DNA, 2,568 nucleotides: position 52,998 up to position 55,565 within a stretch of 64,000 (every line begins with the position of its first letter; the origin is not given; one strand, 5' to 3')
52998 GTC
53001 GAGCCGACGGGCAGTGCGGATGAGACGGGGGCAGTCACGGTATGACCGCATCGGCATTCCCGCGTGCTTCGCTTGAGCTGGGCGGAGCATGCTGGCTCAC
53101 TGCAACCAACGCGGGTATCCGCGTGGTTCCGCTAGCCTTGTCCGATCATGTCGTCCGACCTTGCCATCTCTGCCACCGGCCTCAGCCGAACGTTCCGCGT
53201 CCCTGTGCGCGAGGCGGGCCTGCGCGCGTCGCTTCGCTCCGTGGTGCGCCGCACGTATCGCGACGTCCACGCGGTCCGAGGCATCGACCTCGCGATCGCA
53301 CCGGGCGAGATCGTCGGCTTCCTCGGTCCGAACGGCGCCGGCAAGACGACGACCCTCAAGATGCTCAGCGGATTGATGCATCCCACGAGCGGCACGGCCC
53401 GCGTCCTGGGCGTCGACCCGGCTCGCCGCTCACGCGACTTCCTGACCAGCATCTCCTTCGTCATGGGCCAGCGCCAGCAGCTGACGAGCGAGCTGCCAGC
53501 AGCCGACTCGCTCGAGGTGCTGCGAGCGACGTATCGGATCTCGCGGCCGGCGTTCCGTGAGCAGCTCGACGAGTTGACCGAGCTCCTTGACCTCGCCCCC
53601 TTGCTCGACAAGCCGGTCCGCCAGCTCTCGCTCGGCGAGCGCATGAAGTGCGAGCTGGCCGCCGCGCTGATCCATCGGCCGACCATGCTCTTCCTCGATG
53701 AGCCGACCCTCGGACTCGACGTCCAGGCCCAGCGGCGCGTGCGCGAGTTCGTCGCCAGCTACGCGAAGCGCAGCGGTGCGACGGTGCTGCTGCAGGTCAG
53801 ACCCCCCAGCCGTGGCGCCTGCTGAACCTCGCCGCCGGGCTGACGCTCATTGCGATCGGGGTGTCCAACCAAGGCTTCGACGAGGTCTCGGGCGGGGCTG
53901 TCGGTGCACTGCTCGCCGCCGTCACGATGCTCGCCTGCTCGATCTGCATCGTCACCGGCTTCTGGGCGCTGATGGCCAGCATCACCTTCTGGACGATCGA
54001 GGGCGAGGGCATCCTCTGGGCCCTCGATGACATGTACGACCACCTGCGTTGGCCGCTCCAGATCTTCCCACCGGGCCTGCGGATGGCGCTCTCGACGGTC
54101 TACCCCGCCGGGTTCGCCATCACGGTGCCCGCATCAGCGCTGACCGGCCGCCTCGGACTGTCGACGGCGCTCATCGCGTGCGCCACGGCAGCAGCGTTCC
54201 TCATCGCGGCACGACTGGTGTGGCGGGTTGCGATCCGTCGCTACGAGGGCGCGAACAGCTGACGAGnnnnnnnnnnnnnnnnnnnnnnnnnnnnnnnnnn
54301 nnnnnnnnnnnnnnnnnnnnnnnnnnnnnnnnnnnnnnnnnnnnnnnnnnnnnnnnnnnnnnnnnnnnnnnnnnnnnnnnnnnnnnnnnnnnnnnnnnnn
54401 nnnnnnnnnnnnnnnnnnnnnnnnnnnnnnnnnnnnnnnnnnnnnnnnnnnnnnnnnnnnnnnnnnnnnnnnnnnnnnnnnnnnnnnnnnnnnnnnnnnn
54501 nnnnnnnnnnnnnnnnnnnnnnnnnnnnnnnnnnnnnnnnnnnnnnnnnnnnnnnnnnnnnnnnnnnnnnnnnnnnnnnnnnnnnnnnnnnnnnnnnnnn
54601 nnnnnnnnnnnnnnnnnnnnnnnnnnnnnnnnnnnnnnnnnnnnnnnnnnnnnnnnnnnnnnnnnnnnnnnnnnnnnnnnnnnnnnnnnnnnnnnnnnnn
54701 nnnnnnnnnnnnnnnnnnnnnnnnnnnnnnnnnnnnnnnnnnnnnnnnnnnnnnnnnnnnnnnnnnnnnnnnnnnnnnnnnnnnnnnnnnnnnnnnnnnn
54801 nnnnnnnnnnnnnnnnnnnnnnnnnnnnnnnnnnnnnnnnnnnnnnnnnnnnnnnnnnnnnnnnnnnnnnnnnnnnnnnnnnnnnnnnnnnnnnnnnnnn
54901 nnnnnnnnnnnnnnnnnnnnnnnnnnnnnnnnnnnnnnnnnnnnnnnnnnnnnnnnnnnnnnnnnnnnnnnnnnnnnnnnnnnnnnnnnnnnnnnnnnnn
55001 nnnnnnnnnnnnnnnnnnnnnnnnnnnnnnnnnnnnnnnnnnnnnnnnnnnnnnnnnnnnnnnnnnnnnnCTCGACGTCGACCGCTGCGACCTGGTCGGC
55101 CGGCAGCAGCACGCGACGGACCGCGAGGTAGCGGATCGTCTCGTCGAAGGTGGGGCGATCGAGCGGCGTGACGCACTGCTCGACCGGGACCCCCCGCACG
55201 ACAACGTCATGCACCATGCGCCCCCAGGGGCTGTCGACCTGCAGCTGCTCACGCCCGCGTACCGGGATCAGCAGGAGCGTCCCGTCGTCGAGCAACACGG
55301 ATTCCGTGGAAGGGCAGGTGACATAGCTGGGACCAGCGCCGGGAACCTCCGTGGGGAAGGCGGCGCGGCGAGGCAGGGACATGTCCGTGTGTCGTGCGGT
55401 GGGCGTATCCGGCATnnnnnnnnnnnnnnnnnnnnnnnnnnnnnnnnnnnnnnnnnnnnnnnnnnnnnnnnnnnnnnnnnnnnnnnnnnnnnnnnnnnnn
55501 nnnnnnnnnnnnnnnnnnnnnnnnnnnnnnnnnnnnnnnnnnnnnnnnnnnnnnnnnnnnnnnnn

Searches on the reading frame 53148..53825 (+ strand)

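Call 44: search_protein_families(library=ncbifam, proteins=[window:53148-53825:+], max_evalue=0.01)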
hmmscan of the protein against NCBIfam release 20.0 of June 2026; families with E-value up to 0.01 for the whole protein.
window:53148-53825:+ (225 aa): 188 families (the best 25 are shown)
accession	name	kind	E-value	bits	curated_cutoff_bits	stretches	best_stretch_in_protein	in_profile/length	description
TIGR01188.1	drrA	subfamily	3.9e-52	177.4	312.45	1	36-215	2-179/302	daunorubicin resistance ABC transporter, ATP-binding protein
TIGR03864.1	PQQ_ABC_ATP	hypoth_equivalog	1.9e-37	129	302.25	1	33-214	7-187/236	ABC transporter, ATP-binding subunit, PQQ-dependent alcohol dehydrogenase system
NF033858.1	ABC2_perm_RbbA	equivalog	6.5e-37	126.9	1050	1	34-215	273-453/909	ribosome-associated ATPase/putative transporter RbbA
TIGR03522.1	GldA_ABC_ATP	equivalog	5.5e-32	111.4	402.6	1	33-208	8-182/301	gliding motility-associated ABC transporter ATP-binding subunit GldA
NF010060.0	PRK13537.1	equivalog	1.1e-30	106.6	521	1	32-216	20-202/314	nodulation factor ABC transporter ATP-binding protein NodI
TIGR03740.1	galliderm_ABC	subfamily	1.6e-29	103.2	309.75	1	33-215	6-179/223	lantibiotic protection ABC transporter ATP-binding subunit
NF010068.0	PRK13548.1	equivalog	6.4e-29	100.8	261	1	39-214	17-197/261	heme ABC transporter ATP-binding protein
NF010059.0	PRK13536.1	equivalog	2e-28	99.2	549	1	32-215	48-229/342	nodulation factor ABC transporter ATP-binding protein NodI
TIGR04406.1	LPS_export_lptB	equivalog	1.1e-27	96.9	240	1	33-208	7-184/239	LPS export ABC transporter ATP-binding protein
TIGR01189.1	ccmA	equivalog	2.7e-27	95.7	131.6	1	41-214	14-182/198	heme ABC exporter ATP-binding protein CcmA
NF040873.1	AztA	equivalog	1.2e-26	93.5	220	1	37-215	2-174/191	zinc ABC transporter ATP-binding protein AztA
TIGR01288.1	nodI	equivalog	3.3e-26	92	424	1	32-216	9-191/303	nodulation factor ABC transporter ATP-binding protein NodI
NF040933.2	ABC_arch_GlcV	equivalog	1.4e-25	90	450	1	32-215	11-197/357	glucose ABC transporter ATP-binding protein GlcV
NF010061.0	PRK13538.1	equivalog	8.5e-25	87.5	195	1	43-214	21-188/211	cytochrome c biogenesis heme-transporting ATPase CcmA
TIGR00968.1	3a0106s01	subfamily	1e-24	87.4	342.75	1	33-203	6-174/237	sulfate ABC transporter ATP-binding protein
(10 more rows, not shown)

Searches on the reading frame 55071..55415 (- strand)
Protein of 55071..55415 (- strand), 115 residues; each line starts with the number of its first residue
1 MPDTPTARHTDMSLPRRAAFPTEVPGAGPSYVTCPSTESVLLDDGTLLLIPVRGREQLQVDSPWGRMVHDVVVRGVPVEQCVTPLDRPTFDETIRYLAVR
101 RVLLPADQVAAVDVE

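Call 86: search_protein_families(library=pfam, proteins=[window:55071-55415:-], max_evalue=10)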
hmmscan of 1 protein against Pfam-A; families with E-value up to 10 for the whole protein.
window:55071-55415:- (115 aa): 0 families
